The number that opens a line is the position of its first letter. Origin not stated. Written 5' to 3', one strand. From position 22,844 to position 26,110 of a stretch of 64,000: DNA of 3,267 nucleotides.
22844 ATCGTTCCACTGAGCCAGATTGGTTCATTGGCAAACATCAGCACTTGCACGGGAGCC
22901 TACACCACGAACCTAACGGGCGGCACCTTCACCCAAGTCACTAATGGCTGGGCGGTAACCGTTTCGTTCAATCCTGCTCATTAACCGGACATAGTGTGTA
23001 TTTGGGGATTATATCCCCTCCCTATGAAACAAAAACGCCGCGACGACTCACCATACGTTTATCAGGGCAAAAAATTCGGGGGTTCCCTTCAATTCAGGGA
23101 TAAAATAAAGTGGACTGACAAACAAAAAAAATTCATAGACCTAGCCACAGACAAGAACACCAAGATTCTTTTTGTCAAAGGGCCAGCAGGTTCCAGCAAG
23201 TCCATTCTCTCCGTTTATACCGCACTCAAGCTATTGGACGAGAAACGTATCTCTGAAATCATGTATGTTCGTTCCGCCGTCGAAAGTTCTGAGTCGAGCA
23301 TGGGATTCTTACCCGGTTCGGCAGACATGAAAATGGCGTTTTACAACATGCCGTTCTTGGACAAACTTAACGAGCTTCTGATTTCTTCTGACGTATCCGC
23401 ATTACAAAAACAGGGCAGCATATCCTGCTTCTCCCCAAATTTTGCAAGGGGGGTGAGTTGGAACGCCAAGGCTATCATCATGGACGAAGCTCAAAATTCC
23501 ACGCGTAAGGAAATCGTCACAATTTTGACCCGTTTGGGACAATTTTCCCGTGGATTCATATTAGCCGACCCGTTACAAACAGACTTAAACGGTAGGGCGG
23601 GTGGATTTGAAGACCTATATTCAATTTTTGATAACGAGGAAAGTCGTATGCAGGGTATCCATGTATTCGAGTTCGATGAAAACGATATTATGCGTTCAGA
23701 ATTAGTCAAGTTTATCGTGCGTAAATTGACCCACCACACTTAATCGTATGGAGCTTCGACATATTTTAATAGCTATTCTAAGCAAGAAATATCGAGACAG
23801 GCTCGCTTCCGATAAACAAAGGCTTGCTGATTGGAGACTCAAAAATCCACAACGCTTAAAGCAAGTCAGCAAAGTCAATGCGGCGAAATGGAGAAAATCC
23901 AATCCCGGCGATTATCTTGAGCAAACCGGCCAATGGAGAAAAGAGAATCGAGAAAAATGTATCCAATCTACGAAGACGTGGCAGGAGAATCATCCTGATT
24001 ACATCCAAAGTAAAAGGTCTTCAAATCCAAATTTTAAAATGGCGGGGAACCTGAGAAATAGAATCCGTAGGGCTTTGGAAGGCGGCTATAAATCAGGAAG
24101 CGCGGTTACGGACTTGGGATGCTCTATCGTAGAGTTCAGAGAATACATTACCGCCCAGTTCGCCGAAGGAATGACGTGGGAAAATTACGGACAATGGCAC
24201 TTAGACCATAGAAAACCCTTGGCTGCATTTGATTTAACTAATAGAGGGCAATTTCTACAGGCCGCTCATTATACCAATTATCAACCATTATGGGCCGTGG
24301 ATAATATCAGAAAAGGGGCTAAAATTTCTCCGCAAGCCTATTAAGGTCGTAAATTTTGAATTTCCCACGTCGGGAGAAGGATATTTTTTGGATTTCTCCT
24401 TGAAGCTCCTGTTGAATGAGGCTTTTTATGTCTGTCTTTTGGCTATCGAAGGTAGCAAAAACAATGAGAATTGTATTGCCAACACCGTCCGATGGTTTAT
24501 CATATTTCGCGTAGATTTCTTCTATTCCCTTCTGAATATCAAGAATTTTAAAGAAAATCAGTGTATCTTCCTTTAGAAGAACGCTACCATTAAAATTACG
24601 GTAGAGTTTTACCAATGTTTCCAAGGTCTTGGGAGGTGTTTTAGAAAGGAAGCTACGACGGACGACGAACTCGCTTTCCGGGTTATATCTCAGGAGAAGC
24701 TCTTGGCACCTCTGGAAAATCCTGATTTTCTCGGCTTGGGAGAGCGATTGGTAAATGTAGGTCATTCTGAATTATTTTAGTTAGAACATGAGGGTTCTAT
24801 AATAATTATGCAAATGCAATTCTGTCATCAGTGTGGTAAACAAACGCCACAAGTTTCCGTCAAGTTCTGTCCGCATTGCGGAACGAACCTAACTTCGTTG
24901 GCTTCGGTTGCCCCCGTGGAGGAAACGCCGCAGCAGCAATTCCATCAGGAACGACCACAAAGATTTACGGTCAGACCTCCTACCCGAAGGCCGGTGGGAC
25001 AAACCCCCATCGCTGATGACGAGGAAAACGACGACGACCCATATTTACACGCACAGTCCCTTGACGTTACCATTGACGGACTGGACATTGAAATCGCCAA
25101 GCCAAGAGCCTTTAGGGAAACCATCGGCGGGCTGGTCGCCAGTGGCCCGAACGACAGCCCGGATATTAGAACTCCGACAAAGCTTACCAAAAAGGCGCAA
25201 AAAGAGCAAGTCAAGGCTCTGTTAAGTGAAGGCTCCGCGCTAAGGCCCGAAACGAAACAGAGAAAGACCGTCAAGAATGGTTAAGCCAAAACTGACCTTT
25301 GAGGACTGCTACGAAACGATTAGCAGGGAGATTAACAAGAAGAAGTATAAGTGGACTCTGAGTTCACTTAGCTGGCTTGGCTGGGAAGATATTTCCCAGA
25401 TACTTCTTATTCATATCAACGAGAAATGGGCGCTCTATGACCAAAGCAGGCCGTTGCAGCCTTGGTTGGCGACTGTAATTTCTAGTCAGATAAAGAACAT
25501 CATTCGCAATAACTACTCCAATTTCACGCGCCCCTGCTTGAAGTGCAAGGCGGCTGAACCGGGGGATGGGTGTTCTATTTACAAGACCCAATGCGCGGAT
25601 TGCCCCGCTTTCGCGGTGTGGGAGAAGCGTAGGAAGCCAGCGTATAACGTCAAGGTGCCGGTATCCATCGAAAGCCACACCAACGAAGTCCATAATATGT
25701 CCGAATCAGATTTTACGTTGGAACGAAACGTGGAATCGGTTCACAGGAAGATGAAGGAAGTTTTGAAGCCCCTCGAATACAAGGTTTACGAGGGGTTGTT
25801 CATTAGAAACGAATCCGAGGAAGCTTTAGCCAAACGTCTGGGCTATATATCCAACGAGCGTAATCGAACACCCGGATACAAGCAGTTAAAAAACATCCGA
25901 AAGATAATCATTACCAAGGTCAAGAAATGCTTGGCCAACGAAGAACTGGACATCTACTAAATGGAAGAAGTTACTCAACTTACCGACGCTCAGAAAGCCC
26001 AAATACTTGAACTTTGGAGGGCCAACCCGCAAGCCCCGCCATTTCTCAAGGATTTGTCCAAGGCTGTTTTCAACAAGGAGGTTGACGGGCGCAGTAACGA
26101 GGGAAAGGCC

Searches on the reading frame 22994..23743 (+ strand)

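Call 89: search_protein_families(library=pfam, proteins=[window:22994-23743:+], max_evalue=0.01)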
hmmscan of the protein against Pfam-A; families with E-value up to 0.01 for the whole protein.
window:22994-23743:+ (249 aa): 3 families
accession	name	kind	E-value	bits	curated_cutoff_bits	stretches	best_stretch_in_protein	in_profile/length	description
PF02562.22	PhoH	-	2.2e-42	145.3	27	1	41-243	6-202/205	PhoH-like protein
PF24883.2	NPHP3_N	-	0.00033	21.3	24.8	1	39-105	4-71/164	Nephrocystin 3, N-terminal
PF00437.27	T2SSE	-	0.0025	16.9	24.9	1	37-99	123-183/370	Type II/IV secretion system protein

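Call 90: search_protein_families(library=phrogs, proteins=[window:22994-23743:+], max_evalue=0.001)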
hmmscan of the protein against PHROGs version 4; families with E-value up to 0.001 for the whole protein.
window:22994-23743:+ (249 aa): 5 families
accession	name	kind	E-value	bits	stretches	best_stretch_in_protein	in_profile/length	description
phrog_170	-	other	4.3e-56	191.7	1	39-246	74-278/323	PhoH-like phosphate starvation-inducible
phrog_2765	-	other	2.3e-33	116.7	1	43-212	238-416/443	PhoH-like phosphate starvation-inducible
phrog_32482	-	other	1.9e-08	34.4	1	54-243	396-581/589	PhoH-like phosphate starvation-inducible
phrog_979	-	head and packaging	2.9e-06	27.3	1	41-184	155-291/642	terminase large subunit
phrog_325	-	DNA, RNA and nucleotide metabolism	0.00069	19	1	31-72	462-506/986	Dda-like helicase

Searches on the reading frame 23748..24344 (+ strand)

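Call 89: search_protein_families(library=pfam, proteins=[window:23748-24344:+], max_evalue=0.01)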
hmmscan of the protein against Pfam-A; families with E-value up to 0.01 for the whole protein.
window:23748-24344:+ (198 aa): 0 families

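Call 90: search_protein_families(library=phrogs, proteins=[window:23748-24344:+], max_evalue=0.001)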
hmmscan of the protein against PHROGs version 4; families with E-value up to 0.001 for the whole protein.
window:23748-24344:+ (198 aa): 2 families
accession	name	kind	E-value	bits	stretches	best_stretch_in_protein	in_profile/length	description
phrog_1035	-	DNA, RNA and nucleotide metabolism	3.1e-09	38.1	1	38-194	93-215/271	endonuclease VII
phrog_28061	-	unknown function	2.4e-06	28.9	1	142-192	6-56/62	-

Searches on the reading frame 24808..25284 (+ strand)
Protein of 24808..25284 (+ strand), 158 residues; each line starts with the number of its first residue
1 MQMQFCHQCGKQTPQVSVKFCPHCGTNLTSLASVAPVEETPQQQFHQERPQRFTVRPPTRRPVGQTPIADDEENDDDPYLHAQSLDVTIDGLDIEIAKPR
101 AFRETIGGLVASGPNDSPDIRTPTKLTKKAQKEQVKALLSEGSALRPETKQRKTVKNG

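Call 89: search_protein_families(library=pfam, proteins=[window:24808-25284:+], max_evalue=0.01)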
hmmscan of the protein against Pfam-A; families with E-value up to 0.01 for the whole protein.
window:24808-25284:+ (158 aa): 7 families
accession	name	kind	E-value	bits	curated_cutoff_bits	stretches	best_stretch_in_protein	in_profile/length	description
PF08772.16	Zn_ribbon_NOB1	-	2.8e-06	27.8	24.9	1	3-54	8-58/72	Nin one binding (NOB1) Zn-ribbon like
PF13240.11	Zn_Ribbon_1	-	4.7e-06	26.6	25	1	5-28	1-23/23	zinc-ribbon domain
PF13248.11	Zn_ribbon_3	-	1.8e-05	24.5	27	1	3-28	2-26/26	zinc-ribbon domain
PF12773.13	DZR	-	0.00024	21.7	27.3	1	5-27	14-33/45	Double zinc ribbon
PF24460.1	DUF7575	-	0.00061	19.5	28.5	1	5-28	5-27/28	Domain of unknown function (DUF7575)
PF14803.11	Zn_ribbon_Nudix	-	0.0009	19.6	25.6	0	19-29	1-11/34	Nudix N-terminal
PF18912.6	DZR_2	-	0.0022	18.2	27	1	4-29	22-47/56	Double zinc ribbon domain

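Call 90: search_protein_families(library=phrogs, proteins=[window:24808-25284:+], max_evalue=0.001)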
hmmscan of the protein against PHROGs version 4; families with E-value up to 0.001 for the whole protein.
window:24808-25284:+ (158 aa): 0 families

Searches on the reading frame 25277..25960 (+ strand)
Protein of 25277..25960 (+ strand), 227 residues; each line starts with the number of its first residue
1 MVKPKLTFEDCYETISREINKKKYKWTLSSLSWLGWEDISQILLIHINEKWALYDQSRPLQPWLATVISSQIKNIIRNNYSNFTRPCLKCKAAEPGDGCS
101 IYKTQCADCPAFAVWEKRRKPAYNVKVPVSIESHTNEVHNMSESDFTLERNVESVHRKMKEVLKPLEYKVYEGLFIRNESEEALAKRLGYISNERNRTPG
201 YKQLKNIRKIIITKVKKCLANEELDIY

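Call 76: search_protein_families(library=ncbifam, proteins=[window:25277-25960:+], max_evalue=0.01)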
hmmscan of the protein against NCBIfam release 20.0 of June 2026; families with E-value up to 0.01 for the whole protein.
window:25277-25960:+ (227 aa): 3 families
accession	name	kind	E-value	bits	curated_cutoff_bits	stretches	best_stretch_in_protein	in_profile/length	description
TIGR02937.1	sigma70-ECF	superfamily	0.00013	21.7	42.9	1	8-194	3-148/165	sigma-70 family RNA polymerase sigma factor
NF009165.0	PRK12512.1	equivalog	0.0013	18.3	198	1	37-77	54-94/184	RNA polymerase sigma factor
NF009195.0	PRK12543.1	subfamily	0.0029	17.1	197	1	36-81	47-92/192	RNA polymerase sigma factor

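Call 77: search_protein_families(library=pfam, proteins=[window:25277-25960:+], max_evalue=0.01)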
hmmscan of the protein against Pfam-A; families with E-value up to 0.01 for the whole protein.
window:25277-25960:+ (227 aa): 1 family
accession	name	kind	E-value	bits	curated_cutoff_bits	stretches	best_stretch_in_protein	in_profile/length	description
PF04542.20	Sigma70_r2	-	0.0065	16.7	24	0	37-79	24-68/71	Sigma-70 region 2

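Call 90: search_protein_families(library=phrogs, proteins=[window:25277-25960:+], max_evalue=0.001)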
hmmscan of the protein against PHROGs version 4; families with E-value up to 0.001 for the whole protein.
window:25277-25960:+ (227 aa): 0 families
